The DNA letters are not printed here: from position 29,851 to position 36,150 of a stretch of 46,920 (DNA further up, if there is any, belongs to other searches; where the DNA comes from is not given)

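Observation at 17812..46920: Titin-like hierarchical architecture: a 12-domain super-repeat of ~1,125 aa iterated at least 9 times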

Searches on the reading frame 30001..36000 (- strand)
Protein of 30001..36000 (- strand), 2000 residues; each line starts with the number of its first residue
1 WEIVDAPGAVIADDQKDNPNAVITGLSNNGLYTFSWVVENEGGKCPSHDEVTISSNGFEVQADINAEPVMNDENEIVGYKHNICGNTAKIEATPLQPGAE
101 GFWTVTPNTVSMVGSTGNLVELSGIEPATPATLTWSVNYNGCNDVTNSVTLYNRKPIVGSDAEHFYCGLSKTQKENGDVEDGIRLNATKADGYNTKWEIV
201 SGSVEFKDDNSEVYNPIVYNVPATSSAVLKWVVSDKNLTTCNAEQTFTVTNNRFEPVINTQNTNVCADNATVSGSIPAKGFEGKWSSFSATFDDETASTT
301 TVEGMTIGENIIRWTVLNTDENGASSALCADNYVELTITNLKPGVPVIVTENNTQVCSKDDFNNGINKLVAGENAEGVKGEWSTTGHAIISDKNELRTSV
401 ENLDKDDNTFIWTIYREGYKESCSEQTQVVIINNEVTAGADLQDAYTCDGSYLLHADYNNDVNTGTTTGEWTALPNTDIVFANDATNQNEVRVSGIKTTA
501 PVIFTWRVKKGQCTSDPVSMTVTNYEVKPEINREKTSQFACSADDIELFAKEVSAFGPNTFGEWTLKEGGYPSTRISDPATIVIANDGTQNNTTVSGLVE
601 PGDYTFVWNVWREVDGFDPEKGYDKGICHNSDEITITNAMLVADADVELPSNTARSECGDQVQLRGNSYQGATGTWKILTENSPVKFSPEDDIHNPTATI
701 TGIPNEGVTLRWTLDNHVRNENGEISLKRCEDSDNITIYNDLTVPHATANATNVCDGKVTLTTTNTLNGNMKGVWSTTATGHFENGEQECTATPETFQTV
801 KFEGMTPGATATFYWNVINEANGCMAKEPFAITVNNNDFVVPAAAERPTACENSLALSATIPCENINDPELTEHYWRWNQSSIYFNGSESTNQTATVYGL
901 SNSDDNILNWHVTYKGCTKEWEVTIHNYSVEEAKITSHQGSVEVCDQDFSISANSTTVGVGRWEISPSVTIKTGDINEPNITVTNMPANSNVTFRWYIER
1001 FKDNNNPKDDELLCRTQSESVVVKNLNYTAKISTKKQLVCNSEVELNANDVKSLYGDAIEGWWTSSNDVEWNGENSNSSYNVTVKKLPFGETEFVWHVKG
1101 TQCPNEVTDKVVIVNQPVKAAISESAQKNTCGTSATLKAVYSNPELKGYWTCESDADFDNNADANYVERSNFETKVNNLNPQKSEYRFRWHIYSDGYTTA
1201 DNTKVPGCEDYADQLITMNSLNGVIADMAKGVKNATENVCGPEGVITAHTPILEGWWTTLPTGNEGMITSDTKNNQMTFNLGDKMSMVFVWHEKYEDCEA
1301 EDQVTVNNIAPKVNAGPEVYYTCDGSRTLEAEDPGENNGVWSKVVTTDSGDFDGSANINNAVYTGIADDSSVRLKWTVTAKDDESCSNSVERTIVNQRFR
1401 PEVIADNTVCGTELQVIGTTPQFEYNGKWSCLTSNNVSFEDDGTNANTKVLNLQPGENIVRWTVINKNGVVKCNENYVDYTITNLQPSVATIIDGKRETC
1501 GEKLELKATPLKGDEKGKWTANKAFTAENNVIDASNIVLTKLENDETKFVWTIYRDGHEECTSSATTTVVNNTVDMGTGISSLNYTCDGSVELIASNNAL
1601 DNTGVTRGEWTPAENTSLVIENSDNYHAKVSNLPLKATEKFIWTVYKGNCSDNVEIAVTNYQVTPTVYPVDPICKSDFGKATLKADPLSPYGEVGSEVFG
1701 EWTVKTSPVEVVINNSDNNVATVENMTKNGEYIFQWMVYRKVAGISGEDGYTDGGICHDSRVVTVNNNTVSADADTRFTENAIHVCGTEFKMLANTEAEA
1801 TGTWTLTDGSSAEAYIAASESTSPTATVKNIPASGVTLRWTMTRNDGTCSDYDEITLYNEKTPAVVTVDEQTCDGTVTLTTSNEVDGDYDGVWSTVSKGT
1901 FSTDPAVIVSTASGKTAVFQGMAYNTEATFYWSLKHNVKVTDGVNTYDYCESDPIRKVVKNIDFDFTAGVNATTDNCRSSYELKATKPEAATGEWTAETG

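Call 6: search_protein_families(library=pfam, proteins=[window:30001-36000:-], max_evalue=0.01)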
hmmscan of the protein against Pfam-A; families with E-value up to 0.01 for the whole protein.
window:30001-36000:- (2000 aa): 1 family
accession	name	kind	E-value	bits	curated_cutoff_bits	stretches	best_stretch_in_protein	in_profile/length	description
PF18228.7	CdiI_N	-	0.0021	18.3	25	0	395-447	31-80/108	CdiI N-terminal domain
